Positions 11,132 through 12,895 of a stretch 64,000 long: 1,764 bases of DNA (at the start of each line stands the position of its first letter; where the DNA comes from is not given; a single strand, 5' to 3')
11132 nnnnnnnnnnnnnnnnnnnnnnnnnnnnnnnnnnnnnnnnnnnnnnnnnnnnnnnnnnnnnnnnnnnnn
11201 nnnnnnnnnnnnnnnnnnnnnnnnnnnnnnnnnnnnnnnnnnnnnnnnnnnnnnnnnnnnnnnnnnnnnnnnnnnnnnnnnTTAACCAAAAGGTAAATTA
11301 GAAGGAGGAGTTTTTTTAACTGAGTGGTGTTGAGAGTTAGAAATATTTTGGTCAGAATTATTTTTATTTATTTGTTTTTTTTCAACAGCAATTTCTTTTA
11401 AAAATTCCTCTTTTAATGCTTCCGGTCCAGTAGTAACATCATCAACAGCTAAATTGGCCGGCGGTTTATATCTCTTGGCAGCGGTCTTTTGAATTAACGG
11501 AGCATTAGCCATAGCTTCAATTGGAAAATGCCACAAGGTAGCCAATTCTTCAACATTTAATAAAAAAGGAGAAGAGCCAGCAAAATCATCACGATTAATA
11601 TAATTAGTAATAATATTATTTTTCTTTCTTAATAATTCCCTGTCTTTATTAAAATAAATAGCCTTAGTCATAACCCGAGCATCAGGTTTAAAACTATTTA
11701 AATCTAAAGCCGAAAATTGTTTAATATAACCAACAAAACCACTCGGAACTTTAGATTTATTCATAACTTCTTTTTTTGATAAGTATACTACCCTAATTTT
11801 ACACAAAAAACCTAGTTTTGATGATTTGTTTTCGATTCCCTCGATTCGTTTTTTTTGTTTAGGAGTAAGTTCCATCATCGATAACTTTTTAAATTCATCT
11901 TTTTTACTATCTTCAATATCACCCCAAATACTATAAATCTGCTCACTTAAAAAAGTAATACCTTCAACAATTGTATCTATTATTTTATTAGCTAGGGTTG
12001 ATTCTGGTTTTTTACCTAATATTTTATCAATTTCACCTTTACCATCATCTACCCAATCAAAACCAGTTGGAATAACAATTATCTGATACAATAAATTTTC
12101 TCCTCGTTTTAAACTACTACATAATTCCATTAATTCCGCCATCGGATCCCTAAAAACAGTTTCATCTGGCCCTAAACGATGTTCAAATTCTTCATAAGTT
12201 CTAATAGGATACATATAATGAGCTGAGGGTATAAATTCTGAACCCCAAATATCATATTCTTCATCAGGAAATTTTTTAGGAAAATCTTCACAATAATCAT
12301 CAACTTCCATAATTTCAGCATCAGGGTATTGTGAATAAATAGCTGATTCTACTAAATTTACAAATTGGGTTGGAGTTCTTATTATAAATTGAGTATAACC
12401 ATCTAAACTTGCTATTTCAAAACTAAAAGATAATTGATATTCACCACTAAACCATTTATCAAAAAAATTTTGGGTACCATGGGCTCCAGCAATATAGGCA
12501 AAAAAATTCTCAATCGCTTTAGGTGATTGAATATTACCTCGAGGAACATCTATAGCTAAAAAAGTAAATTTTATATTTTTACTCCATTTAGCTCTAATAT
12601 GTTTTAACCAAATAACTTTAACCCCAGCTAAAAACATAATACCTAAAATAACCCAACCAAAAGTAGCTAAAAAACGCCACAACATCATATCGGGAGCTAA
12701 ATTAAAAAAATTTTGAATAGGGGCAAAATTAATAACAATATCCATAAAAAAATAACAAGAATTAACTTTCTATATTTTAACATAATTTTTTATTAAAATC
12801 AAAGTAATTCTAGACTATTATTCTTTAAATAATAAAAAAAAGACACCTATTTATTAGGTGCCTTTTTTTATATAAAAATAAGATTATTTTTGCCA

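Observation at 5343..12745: Cell-envelope locus: three large uncharacterised membrane proteins (681, 895, 487 aa) plus a GT1, co-oriented with tgt-cysS-dus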

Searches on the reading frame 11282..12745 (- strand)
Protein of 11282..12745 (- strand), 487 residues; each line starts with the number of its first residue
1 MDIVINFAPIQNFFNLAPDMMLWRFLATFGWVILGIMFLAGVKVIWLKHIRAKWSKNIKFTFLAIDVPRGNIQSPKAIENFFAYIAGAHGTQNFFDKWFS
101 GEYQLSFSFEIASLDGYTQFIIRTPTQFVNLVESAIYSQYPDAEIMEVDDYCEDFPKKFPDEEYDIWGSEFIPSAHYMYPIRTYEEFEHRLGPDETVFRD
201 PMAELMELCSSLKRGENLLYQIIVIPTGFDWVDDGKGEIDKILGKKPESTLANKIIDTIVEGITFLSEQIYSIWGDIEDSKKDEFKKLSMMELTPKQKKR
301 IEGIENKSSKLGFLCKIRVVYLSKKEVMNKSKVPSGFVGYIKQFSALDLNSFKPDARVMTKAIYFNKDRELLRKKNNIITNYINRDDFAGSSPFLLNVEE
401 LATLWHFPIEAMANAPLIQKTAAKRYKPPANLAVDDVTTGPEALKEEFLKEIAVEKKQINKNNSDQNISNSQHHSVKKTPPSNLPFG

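Call 4: search_protein_families(library=pfam, proteins=[window:11282-12745:-], max_evalue=0.1)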
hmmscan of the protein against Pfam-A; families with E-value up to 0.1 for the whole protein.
window:11282-12745:- (487 aa): 0 families

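Call 5: search_protein_families(library=ncbifam, proteins=[window:11282-12745:-], max_evalue=0.1)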
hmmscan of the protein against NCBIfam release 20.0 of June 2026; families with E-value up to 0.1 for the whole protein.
window:11282-12745:- (487 aa): 0 families

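Call 9: find_homologous_proteins(query=window:11282-12745:-)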
Query window:11282-12745:- (487 aa): 1772 proteins with E <= 0.001 among 7958 candidates; the best 120 are listed.
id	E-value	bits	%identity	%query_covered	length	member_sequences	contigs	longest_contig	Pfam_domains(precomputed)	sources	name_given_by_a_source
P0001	0.0e+0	1016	89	100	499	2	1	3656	PF26449.1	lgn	-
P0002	1.5e-298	1009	89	100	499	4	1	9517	PF26449.1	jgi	jgi:hypothetical protein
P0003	1.7e-250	850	74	100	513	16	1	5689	PF26449.1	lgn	-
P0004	9.5e-246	834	73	100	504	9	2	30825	PF26449.1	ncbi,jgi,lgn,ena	-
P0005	6.6e-242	822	74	100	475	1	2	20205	PF26449.1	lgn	-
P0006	2.5e-240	817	71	100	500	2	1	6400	PF26449.1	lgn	-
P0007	6.3e-240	815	68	100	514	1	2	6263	PF26449.1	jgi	jgi:hypothetical protein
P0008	1.2e-236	804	70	100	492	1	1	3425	PF26449.1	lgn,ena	-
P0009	9.4e-234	795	69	100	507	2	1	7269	PF26449.1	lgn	-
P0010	4.4e-233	793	74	94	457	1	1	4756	PF26449.1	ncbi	-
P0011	7.3e-233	792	73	89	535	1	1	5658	PF26449.1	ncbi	-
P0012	3.7e-232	790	64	100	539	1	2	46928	PF26449.1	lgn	-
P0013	5.6e-232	789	66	100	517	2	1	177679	PF26449.1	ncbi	ncbi:MAG: hypothetical protein WC928_00520 [Patescibacteria group bacterium]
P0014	1.0e-231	788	70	95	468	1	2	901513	PF26449.1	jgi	jgi:hypothetical protein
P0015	3.1e-230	783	68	100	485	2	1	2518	PF26449.1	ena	-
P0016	1.6e-229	781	71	96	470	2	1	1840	PF26449.1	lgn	-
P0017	2.1e-229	781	72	93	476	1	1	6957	PF26449.1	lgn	-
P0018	1.0e-228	778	72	93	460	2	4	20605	PF26449.1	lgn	-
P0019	5.2e-228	776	68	100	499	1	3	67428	PF26449.1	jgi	jgi:hypothetical protein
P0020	3.1e-227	773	70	93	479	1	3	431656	PF26449.1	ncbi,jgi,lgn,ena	-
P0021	1.2e-226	771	67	100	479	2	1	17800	PF26449.1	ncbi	-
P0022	2.4e-226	770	67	100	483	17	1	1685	PF26449.1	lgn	-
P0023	4.7e-224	763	66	100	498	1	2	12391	PF26449.1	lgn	-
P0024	4.8e-223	760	68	95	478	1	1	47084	PF26449.1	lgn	-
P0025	1.6e-221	755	66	100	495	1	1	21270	PF26449.1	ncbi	-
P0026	2.5e-221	754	66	100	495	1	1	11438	PF26449.1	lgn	-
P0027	3.4e-221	753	67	100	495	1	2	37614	PF26449.1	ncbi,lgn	-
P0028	7.4e-221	752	66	100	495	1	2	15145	PF26449.1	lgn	-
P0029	7.8e-221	752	66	100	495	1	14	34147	PF26449.1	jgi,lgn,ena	-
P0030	1.2e-220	752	66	100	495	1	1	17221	PF26449.1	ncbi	-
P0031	1.3e-220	752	66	100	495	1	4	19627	PF26449.1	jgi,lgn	-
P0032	1.3e-220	752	66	100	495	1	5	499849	PF26449.1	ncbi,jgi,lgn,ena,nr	ncbi:MAG TPA: hypothetical protein PK686_00590 [bacterium]|nr:hypothetical protein [bacterium] HPV65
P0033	1.9e-220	751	69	93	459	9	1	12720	PF26449.1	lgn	-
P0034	2.2e-220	751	62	100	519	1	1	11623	PF26449.1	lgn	-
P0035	2.5e-219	747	69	93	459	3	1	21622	PF26449.1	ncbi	-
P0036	8.3e-219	746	66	100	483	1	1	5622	PF26449.1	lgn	-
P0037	2.3e-218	744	65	100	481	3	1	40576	PF26449.1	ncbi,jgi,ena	ncbi:MAG: hypothetical protein WCZ12_00160 [Patescibacteria group bacterium]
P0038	2.6e-218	744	65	100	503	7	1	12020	PF26449.1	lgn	-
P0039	1.7e-217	741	65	99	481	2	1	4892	PF26449.1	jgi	jgi:hypothetical protein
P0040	3.2e-217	740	67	93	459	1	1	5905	PF26449.1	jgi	-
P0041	7.8e-217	739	68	93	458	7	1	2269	PF26449.1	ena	-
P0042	2.1e-214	731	64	100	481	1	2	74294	PF26449.1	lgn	-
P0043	3.3e-214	730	64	100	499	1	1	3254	PF26449.1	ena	-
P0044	8.0e-209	713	66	92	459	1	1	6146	PF26449.1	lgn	-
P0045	7.3e-207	706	65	92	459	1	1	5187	PF26449.1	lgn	-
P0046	6.3e-203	693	74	83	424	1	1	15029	PF26449.1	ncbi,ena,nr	ncbi:MAG TPA: hypothetical protein PK142_02655 [bacterium]|nr:hypothetical protein [bacterium]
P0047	6.0e-185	634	59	97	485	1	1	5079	PF26449.1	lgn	-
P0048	5.3e-182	624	56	100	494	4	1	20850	PF26449.1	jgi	jgi:hypothetical protein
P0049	5.5e-181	621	66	83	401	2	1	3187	PF26449.1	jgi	jgi:hypothetical protein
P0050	4.9e-179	614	55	100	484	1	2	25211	PF26449.1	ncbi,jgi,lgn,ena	ncbi:MAG: hypothetical protein WC564_02800 [Patescibacteria group bacterium]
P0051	1.0e-177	610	56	99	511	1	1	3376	PF26449.1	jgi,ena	-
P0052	1.4e-177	610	56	100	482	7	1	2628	PF26449.1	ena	-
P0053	3.4e-177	608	60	89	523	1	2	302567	PF26449.1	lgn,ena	-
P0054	1.3e-176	606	56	100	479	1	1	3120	PF26449.1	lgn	-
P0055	9.2e-176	604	54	100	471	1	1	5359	PF26449.1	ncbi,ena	-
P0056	7.4e-175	601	55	100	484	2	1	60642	PF26449.1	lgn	-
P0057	9.5e-175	600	54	100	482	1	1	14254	PF26449.1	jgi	-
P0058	1.3e-174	600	56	100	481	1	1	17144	PF26449.1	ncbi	-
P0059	3.0e-174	599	54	100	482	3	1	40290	PF26449.1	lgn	-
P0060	3.8e-174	598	53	100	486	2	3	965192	-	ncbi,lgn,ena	ncbi:MAG: hypothetical protein WCK37_02715 [Candidatus Falkowbacteria bacterium]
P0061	4.2e-174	598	57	100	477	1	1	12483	PF26449.1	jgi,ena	-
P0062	5.1e-174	598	56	100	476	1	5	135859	PF26449.1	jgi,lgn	-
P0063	6.6e-174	598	55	100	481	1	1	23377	PF26449.1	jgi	jgi:hypothetical protein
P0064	2.2e-173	596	55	100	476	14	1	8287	PF26449.1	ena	-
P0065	3.6e-173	595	55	100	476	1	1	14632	PF26449.1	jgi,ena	-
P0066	1.6e-172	593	54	100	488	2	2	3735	PF26449.1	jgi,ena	-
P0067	2.5e-172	592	55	100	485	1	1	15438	PF26449.1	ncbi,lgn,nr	ncbi:hypothetical protein K9M09_01260 [Patescibacteria group bacterium]|nr:hypothetical protein [Pat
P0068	3.5e-172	592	56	93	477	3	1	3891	PF26449.1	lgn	-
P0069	6.3e-172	591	54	100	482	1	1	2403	PF26449.1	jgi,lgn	jgi:hypothetical protein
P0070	6.7e-172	591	54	100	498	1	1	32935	PF26449.1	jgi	jgi:hypothetical protein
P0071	2.5e-171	589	52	100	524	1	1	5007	PF26449.1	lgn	-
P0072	2.6e-171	589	54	100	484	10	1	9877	PF26449.1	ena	-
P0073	4.6e-171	588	55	100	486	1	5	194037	PF26449.1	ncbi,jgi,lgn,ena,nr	ncbi:MAG TPA: hypothetical protein PKI61_02995 [bacterium]|nr:hypothetical protein [bacterium] HPT29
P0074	5.5e-171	588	53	100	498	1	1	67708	PF26449.1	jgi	-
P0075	6.8e-171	588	53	100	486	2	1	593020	PF26449.1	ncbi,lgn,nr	ncbi:MAG: hypothetical protein PHE20_02345 [Patescibacteria group bacterium]|nr:hypothetical protein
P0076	1.1e-170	587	56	91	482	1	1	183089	PF26449.1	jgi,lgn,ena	-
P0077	1.4e-170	587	55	100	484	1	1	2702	PF26449.1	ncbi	-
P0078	3.4e-170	585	58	89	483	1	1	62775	PF26449.1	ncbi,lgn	-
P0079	3.7e-170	585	54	100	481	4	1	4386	PF26449.1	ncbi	-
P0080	5.5e-170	585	52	100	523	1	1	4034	PF26449.1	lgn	-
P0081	5.9e-170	585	54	98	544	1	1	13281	PF26449.1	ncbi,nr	ncbi:hypothetical protein K9M50_02580 [Patescibacteria group bacterium]|nr:hypothetical protein [Pat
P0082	6.1e-170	584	54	100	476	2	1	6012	PF26449.1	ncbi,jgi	-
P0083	7.3e-170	584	54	100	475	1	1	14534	PF26449.1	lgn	-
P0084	7.6e-170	584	54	100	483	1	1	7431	PF26449.1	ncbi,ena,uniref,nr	ncbi:hypothetical protein CVU83_02835 [Candidatus Falkowbacteria bacterium HGW-Falkowbacteria-2]|uni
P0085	1.2e-169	583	54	100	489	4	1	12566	PF26449.1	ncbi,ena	-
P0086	1.4e-169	583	53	100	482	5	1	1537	PF26449.1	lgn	-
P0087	1.7e-169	583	55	100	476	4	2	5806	PF26449.1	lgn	-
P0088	1.8e-169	583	53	100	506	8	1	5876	PF26449.1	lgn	-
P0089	1.9e-169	583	54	100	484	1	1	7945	PF26449.1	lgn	-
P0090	2.2e-169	583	55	100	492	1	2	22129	PF26449.1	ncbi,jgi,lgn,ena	-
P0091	2.3e-169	583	54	100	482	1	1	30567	PF26449.1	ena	-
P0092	3.6e-169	582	53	100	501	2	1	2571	PF26449.1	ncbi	ncbi:MAG: hypothetical protein ABIG60_01725 [Patescibacteria group bacterium]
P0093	3.8e-169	582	53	100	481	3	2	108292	PF26449.1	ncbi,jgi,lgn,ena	-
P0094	6.7e-169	581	54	100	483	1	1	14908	PF26449.1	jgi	jgi:hypothetical protein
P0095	7.1e-169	581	53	100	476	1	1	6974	PF26449.1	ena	-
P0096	1.3e-168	580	54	100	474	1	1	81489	PF26449.1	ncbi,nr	ncbi:MAG: hypothetical protein NT165_03055 [Candidatus Falkowbacteria bacterium]|nr:hypothetical pro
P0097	1.5e-168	580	54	100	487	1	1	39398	PF26449.1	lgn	-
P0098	1.6e-168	580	53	100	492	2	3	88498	PF26449.1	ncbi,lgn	-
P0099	1.6e-168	580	53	100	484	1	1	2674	PF26449.1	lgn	-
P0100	1.8e-168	580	54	100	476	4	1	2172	PF26449.1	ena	-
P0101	1.8e-168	580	53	100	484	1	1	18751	PF26449.1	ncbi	-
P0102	2.0e-168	579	53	100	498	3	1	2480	PF26449.1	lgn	-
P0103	2.1e-168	579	55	97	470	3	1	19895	PF26449.1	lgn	-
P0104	2.3e-168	579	55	100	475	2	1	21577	PF26449.1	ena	-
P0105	2.3e-168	579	53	100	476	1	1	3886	PF26449.1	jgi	-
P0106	3.3e-168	579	57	93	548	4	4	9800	PF26449.1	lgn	-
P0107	4.3e-168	578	54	100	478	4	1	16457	PF26449.1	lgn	-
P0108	4.4e-168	578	55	93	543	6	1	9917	PF26449.1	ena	-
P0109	6.0e-168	578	52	100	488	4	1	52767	PF26449.1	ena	-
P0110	6.3e-168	578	53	100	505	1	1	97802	PF26449.1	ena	-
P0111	8.2e-168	577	54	97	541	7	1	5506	PF26449.1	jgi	jgi:hypothetical protein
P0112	9.5e-168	577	55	96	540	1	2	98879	PF26449.1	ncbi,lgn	ncbi:MAG: hypothetical protein ACLFNO_00565 [Parcubacteria group bacterium]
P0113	1.2e-167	577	53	100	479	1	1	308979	PF26449.1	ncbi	-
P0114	1.8e-167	576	53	100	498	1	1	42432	PF26449.1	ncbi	-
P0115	1.8e-167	576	53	100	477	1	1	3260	PF26449.1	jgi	jgi:hypothetical protein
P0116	2.5e-167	576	54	100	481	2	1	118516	PF26449.1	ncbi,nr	ncbi:MAG: hypothetical protein PHG95_00540 [Patescibacteria group bacterium]|nr:hypothetical protein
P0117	3.0e-167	576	54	100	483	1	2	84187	PF26449.1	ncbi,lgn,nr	ncbi:hypothetical protein JXE04_03155 [Patescibacteria group bacterium]|nr:hypothetical protein [Pat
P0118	3.9e-167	575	55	100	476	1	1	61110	PF26449.1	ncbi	ncbi:MAG: hypothetical protein ACOYMB_02515 [Patescibacteria group bacterium]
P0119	5.0e-167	575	53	100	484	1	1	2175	PF26449.1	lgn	-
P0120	5.8e-167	575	53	100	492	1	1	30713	PF26449.1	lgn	-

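Call 15: find_encoding_contigs(protein=P0014, flank=10000, max_places=2)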
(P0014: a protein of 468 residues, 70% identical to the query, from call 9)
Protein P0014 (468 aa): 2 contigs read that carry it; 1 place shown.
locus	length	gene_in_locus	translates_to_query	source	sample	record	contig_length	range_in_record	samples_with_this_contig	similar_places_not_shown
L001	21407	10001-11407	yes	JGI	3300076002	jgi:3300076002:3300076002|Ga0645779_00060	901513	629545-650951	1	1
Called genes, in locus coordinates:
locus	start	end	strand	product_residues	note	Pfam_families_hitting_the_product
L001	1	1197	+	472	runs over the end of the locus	PF00391:PEP-utilizers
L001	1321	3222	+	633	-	PF01411:tRNA-synt_2c, PF07973:tRNA_SAD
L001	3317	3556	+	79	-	PF01176:eIF-1a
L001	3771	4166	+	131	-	PF00416:Ribosomal_S13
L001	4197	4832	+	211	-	PF00411:Ribosomal_S11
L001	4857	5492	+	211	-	PF00163:Ribosomal_S4, PF01479:S4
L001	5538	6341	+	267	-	PF01193:RNA_pol_L, PF01000:RNA_pol_A_bac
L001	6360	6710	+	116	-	PF01196:Ribosomal_L17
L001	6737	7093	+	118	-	PF00572:Ribosomal_L13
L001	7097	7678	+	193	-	PF00380:Ribosomal_S9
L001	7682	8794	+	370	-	PF13632:Glyco_trans_2_3 (weak)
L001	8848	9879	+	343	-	PF04545:Sigma70_r4, PF05066:HARE-HTH (weak)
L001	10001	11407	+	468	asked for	PF26449:DUF8128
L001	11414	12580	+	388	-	PF13439:Glyco_transf_4, PF00534:Glycos_transf_1, PF20706:GT4-conflict (weak), PF13692:Glyco_trans_1_4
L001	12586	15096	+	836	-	PF13196:DUF4012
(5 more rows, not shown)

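Call 16: find_encoding_contigs(protein=P0060, flank=10000, max_places=2)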
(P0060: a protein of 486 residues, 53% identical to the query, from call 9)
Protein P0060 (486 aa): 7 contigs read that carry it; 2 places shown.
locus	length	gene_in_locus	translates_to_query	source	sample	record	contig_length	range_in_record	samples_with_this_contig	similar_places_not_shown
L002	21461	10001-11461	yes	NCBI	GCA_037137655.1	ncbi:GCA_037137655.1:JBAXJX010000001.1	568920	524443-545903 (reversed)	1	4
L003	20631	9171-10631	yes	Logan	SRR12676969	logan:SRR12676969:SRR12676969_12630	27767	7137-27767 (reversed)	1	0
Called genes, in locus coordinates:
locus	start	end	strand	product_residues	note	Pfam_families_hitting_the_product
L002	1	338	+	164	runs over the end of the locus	PF01592:NifU_N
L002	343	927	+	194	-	PF00081:Sod_Fe_N, PF02777:Sod_Fe_C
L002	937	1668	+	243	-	PF00300:His_Phos_1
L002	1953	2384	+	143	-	PF02381:MraZ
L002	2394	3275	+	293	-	PF01135:PCMT (faint), PF01209:Ubie_methyltran (faint), PF01728:FtsJ (faint), PF01795:Methyltransf_5, PF01189:Methyltr_RsmB-F (faint), PF13847:Methyltransf_31 (faint), PF13649:Methyltransf_25 (faint)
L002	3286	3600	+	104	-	-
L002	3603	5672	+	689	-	PF03717:PBP_dimer (faint), PF00905:Transpeptidase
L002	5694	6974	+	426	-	PF08245:Mur_ligase_M, PF02875:Mur_ligase_C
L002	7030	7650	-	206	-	-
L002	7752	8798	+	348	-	PF00535:Glycos_transf_2 (weak)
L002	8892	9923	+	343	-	PF04545:Sigma70_r4, PF05066:HARE-HTH (weak)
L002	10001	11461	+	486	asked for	-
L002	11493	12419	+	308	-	PF03741:TerC, PF04332:DUF475, PF03741:TerC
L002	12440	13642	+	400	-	PF13439:Glyco_transf_4, PF20706:GT4-conflict (weak), PF00534:Glycos_transf_1, PF13692:Glyco_trans_1_4, PF13524:Glyco_trans_1_2 (faint)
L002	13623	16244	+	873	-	PF13196:DUF4012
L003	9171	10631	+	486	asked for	-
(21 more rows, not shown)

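Call 24: search_solved_structures(query=A1, max_evalue=1)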
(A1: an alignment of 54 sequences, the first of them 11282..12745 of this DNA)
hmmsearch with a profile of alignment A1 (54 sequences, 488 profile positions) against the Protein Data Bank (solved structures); distinct sequences matched with E-value up to 1: 2.
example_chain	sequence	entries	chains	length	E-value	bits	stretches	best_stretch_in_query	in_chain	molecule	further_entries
5hd9_A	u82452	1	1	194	0.67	11.8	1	128-184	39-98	Encapsidation protein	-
6z1p_Ak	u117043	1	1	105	0.71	11.7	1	274-307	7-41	Ribosomal protein L7/L12 carboxy-terminal domain protein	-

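Call 31: predict_structure(alignment_id=A1)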
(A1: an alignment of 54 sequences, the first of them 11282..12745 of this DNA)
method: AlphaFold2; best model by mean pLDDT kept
length: 487 residues; sequences in the alignment: 54
mean_pLDDT: 75.0   pTM: 0.69
mean pLDDT of the five models: 75.0, 73.9, 72.3, 65.4, 57.0
residues with pLDDT >= 90: 101; 70-90: 238; 50-70: 69; < 50: 79
segments of 3 or more residues with pLDDT < 50: 274-278, 280-284, 420-487
pLDDT, mean of each block of 10 residues (from residue 1): 69 84 82 88 90 89 84 79 81 80 90 86 92 89 89 89 91 89 75 58 83 89 88 84 69 61 64 50 59 84 88 93 88 85 75 87 77 92 90 91 83 54 37 31 44 37 32 36 39
secondary structure, 60 per line:
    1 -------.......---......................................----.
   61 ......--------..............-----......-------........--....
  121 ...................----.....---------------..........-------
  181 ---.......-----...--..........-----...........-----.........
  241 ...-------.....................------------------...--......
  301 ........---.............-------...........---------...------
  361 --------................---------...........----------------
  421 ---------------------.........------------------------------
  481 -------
elements in order: H8-14 H18-55 E60-66 H75-88 H94-99 E107-114 E117-125 H126-139 E144-148 E164-173 H184-187 E188-190 E196-198 H201-210 E216-226 H232-243 H251-271 H295-308 E312-324 H332-342 E352-354 H369-384 E394-397 H398-404 H442-450

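Call 32: search_protein_representatives(protein=window:11282-12745:-)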
Query: 487 residues. Proteins with E-value up to 0.001 (for the whole library): 1723; up to 1e-10: 1185; up to 1e-30: 556. The best 150 are listed.
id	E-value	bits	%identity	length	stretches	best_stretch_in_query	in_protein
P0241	1.3e-143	496.0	51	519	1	4-444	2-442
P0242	7.9e-140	483.5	49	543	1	3-458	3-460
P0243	7.3e-127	440.7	44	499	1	1-486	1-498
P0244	2.6e-108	379.5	41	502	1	1-472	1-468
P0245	3.6e-107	375.8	44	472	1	1-467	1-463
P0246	8.5e-106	371.2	44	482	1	1-433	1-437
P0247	7.4e-102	358.2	51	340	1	10-341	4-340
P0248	4.0e-101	355.8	42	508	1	13-435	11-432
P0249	1.0e-100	354.5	44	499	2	3-244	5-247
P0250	2.0e-99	350.2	41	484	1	34-486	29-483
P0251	4.9e-99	348.9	42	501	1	5-460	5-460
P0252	1.5e-98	347.4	42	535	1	21-470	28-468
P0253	3.4e-97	342.8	41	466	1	14-437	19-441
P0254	2.0e-96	340.3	41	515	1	18-454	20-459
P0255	3.2e-96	339.6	40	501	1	1-485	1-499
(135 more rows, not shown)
